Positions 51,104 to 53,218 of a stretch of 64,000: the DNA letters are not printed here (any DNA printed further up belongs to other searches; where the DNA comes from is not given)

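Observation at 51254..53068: A single 604-aa ORF fuses a TetR-family DNA-binding regulator to a complete Rieske oxygenase alpha subunit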

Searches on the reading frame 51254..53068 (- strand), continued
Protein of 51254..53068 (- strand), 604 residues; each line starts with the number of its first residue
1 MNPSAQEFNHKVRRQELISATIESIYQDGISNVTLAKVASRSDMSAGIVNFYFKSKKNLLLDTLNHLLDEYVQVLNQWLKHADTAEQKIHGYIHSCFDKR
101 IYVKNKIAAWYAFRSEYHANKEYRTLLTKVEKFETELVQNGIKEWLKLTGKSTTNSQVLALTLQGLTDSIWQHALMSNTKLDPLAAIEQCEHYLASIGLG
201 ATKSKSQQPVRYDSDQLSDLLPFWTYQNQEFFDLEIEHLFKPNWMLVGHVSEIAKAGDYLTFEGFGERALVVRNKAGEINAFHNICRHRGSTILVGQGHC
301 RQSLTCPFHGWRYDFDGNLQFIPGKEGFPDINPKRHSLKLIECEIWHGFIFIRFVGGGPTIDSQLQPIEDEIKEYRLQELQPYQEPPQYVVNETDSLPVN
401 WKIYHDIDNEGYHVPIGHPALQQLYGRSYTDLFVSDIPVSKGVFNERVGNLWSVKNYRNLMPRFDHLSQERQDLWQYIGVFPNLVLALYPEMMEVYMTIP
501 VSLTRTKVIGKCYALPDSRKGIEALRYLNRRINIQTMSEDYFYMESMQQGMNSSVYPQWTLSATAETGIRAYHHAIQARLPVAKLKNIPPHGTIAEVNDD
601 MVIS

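Call 21: search_solved_structures(query=window:51254-53068:-, max_evalue=0.00001, show_alignments=2)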
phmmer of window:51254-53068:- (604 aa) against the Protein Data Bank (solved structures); distinct sequences matched with E-value up to 0.00001: 40.
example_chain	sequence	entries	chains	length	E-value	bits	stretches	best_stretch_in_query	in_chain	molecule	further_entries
3n0q_A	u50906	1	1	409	5.4e-30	107.7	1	226-425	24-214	Putative aromatic-ring hydroxylating dioxygenase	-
3vca_A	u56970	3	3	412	9.2e-29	103.6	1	222-424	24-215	Ring-hydroxylating dioxygenase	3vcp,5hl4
4qup_A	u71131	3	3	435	1e-28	103.5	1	222-424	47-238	Monoxygenase; demethylase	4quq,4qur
6y9c_A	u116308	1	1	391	1.6e-28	102.8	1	222-421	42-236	Carnitine monooxygenase oxygenase subunit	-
6y8j_A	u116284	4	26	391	2.3e-28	102.4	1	222-421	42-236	Carnitine monooxygenase oxygenase subunit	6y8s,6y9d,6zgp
1uli_A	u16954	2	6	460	2.3e-26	95.7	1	224-369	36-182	biphenyl dioxygenase large subunit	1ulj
3en1_A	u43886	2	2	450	2.1e-23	86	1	225-403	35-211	Benzene 1,2-dioxygenase subunit alpha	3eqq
9o71_A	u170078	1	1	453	1.6e-22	83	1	225-365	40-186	Phenylpropionate dioxygenase-like ring-hydroxylating dioxygenase large terminal subunit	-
7yls_B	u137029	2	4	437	4.5e-22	81.5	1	225-365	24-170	Rieske (2Fe-2S) domain protein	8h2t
3gzx_A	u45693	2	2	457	7.1e-22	80.9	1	211-330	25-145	Biphenyl dioxygenase subunit alpha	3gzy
1wql_A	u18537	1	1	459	8.9e-22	80.6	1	203-330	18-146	iron-sulfur protein large subunit of cumene dioxygenase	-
2bmo_A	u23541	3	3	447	1e-20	77.1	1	226-421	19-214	OXYGENASE-ALPHA NBDO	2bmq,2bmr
5xbp_A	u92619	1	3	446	1.7e-20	76.4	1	227-364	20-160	3NT oxygenase alpha subunit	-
4hjl_A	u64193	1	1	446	2.3e-19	72.6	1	227-361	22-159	Naphthalene 1,2-dioxygenase subunit alpha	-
2hmj_A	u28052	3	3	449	2.4e-19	72.6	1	227-361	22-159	Naphthalene 1,2-dioxygenase alpha subunit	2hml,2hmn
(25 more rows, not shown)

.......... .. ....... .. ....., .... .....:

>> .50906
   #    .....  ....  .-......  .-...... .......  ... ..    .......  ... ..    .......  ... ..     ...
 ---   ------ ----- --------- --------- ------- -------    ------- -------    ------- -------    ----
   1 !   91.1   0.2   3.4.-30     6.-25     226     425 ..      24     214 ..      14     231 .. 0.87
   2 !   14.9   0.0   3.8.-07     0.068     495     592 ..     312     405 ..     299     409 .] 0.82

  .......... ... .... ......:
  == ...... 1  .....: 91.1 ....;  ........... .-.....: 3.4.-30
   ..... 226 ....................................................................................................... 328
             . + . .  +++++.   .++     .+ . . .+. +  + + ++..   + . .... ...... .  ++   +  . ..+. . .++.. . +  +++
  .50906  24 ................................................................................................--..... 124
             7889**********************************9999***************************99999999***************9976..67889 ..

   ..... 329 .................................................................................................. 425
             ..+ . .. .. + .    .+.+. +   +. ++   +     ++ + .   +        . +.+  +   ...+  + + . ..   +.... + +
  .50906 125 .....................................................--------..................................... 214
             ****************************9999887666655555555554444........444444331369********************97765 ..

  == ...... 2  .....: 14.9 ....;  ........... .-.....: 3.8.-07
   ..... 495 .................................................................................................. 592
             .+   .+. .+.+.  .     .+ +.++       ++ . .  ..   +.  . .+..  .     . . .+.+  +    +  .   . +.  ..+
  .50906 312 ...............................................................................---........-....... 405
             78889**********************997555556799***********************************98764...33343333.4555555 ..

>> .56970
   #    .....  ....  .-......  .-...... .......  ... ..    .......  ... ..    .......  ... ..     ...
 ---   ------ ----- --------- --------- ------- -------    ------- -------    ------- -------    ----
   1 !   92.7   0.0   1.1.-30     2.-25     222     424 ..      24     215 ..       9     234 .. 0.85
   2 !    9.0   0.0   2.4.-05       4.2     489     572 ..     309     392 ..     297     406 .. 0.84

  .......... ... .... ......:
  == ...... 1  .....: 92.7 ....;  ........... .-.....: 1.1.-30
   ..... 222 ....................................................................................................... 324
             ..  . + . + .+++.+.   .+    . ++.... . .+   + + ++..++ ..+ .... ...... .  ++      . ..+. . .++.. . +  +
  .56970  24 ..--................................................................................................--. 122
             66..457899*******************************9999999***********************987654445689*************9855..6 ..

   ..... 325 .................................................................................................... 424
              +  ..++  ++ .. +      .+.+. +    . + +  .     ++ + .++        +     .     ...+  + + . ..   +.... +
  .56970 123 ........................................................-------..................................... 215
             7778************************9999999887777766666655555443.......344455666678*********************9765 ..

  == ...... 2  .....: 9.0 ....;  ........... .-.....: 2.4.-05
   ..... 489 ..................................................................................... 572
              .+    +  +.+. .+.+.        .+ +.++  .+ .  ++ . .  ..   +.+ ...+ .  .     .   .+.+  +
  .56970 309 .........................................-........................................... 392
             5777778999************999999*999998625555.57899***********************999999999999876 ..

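Call 35: find_related_loci(query=A1, collection=metagenome_contigs, flank=8000)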
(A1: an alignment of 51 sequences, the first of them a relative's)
Query A1 (604 aa) in metagenome_contigs; peptide patterns used: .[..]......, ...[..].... (x = any residue, [..] = any of these).
600 stretches matched a pattern (row limit reached: there are more); 596 encode a relative of the query (tblastn E <= 1e-3); the best 80 are kept; 80 distinct loci.
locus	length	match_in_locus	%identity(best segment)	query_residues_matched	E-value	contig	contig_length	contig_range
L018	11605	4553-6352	40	13-603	2e-157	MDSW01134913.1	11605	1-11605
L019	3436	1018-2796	42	13-603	4e-164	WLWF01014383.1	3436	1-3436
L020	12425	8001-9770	38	13-601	4e-138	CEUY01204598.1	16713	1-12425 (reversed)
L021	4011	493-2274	35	13-601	2e-125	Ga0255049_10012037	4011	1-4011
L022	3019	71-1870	35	4-599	6e-115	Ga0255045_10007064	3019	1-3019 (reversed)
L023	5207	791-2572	33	1-585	9e-111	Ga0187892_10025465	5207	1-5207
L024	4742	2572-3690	44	224-601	4e-104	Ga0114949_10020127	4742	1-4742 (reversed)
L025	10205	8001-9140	42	221-604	1e-99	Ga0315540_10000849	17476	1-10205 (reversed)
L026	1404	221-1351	41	221-602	1e-102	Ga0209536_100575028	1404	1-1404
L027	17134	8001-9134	42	221-602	1e-93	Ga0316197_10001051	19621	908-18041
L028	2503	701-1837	41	221-602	6e-97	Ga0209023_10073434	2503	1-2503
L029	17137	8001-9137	41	221-602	1e-92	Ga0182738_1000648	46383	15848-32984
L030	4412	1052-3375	39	206-603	7e-93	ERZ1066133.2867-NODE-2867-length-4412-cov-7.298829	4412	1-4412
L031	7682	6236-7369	41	221-602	2e-92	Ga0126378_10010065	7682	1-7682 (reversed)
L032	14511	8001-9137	41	221-602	1e-91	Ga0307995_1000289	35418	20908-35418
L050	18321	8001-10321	39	207-602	3e-86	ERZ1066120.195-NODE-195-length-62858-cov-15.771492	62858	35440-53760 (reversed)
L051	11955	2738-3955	38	194-603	2e-85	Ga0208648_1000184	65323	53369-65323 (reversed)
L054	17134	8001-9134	38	221-602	6e-84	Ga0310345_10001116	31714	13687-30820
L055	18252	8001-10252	39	209-603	3e-84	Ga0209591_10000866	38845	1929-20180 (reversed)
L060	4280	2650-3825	37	203-602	1e-82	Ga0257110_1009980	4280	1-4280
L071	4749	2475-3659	36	196-598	7e-81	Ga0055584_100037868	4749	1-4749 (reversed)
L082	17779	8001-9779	42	13-603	6e-157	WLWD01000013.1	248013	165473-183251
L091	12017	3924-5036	36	214-589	2e-75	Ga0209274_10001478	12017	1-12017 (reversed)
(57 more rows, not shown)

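Call 43: predict_structure(alignment_id=A1)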
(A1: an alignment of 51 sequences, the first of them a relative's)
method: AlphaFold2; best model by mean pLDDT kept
length: 604 residues; sequences in the alignment: 51
mean_pLDDT: 89.7   pTM: 0.65
mean pLDDT of the five models: 89.7, 89.1, 88.5, 87.4, 86.3
residues with pLDDT >= 90: 433; 70-90: 130; 50-70: 24; < 50: 17
segments of 3 or more residues with pLDDT < 50: 1-5, 203-213
pLDDT, mean of each block of 10 residues (from residue 1): 54 92 96 94 91 94 96 91 89 95 96 92 93 94 92 92 97 91 91 88 42 68 93 97 97 97 96 98 91 94 93 96 90 92 98 94 95 96 81 76 88 73 88 91 88 93 94 94 95 95 93 94 93 89 87 69 78 95 92 92 87
secondary structure, 60 per line:
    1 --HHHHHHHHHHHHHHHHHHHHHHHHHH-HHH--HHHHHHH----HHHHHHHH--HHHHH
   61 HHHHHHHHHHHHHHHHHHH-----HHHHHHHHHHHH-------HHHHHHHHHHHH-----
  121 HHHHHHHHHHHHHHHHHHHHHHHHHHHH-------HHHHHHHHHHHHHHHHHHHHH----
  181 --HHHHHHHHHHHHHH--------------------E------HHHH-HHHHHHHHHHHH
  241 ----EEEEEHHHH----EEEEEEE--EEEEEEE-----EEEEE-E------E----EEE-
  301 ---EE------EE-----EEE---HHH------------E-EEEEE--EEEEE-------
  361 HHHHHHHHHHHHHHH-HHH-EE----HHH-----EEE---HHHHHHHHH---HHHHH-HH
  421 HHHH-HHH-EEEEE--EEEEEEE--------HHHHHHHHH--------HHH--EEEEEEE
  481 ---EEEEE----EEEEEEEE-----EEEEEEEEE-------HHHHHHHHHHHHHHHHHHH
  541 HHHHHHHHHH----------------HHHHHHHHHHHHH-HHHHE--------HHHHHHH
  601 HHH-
elements in order: H3-28 H35-41 H46-53 H56-79 H85-96 H104-115 H121-148 H156-176 H183-196 H224-227 H229-240 E245-249 H250-253 E258-264 E267-273 E279-283 E297-299 E319-321 E342-346 E349-353 H361-375 E395-397 H401-409 H413-417 H419-424 E430-434 E437-443 H452-460 E474-480 E484-488 E493-500 E506-514 H522-550 H567-579 H581-584 H594-603

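Call 44: search_protein_representatives(protein=window:51254-53068:-)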
Query: 604 residues. Proteins with E-value up to 0.001 (for the whole library): 15472; up to 1e-10: 7928; up to 1e-30: 280. The best 150 are listed.
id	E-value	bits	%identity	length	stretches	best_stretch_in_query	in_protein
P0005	5.0e-269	910.4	65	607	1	11-603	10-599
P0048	1.5e-160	552.1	45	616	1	11-601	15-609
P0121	1.1e-135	470.1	42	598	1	12-587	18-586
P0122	4.3e-131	454.9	39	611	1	13-600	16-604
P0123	9.3e-120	417.4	39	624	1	11-600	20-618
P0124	1.1e-117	410.6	38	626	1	12-601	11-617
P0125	1.7e-117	410.0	39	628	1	11-602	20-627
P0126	1.3e-113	397.1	36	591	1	13-583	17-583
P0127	4.4e-113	395.4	37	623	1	11-589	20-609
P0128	3.7e-109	382.4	35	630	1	11-598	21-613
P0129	7.5e-109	381.4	37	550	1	61-600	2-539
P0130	4.4e-106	372.2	35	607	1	11-600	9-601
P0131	3.6e-104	365.9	47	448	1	215-556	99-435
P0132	2.2e-102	360.0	34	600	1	10-600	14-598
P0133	4.7e-100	352.3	43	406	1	210-599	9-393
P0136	9.1e-95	334.9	34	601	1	12-578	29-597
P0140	4.7e-85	302.8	31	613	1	11-602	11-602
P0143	2.5e-81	290.5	37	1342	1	8-424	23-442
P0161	2.1e-57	211.5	33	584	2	11-388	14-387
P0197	5.3e-42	160.6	34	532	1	12-320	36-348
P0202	3.6e-41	157.9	30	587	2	3-320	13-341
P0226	2.9e-38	148.3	31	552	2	8-318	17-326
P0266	7.8e-35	137.0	31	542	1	13-318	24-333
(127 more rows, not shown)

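Call 47: find_encoding_contigs(protein=P0060, flank=10000, max_places=2)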
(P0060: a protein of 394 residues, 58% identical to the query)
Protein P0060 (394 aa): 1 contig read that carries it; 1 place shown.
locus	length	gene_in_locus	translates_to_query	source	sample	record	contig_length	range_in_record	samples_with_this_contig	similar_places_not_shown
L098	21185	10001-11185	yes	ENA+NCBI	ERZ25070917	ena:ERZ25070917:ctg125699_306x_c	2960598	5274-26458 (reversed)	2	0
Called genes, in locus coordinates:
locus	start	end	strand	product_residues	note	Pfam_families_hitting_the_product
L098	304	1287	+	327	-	PF00491:Arginase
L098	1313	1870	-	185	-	PF18306:LDcluster4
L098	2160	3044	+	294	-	PF00763:THF_DHG_CYH, PF02882:THF_DHG_CYH_C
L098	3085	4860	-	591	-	PF01019:G_glu_transpept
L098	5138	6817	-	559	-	PF01268:FTHFS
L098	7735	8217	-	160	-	-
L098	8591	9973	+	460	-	PF00202:Aminotran_3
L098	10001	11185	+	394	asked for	PF00355:Rieske, PF00848:Ring_hydroxyl_A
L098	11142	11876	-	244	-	PF00528:BPD_transp_1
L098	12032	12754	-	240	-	PF00528:BPD_transp_1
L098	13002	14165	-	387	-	PF00005:ABC_tran, PF08402:TOBE_2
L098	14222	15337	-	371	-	PF01547:SBP_bac_1, PF13416:SBP_bac_8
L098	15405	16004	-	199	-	PF12766:Pyridox_oxase_2, PF01243:PNPOx_N, PF10590:PNP_phzG_C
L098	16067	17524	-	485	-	PF00171:Aldedh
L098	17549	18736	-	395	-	PF02771:Acyl-CoA_dh_N, PF02770:Acyl-CoA_dh_M, PF00441:Acyl-CoA_dh_1, PF08028:Acyl-CoA_dh_2 (weak)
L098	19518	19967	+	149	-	-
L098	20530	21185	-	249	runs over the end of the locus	PF08713:DNA_alkylation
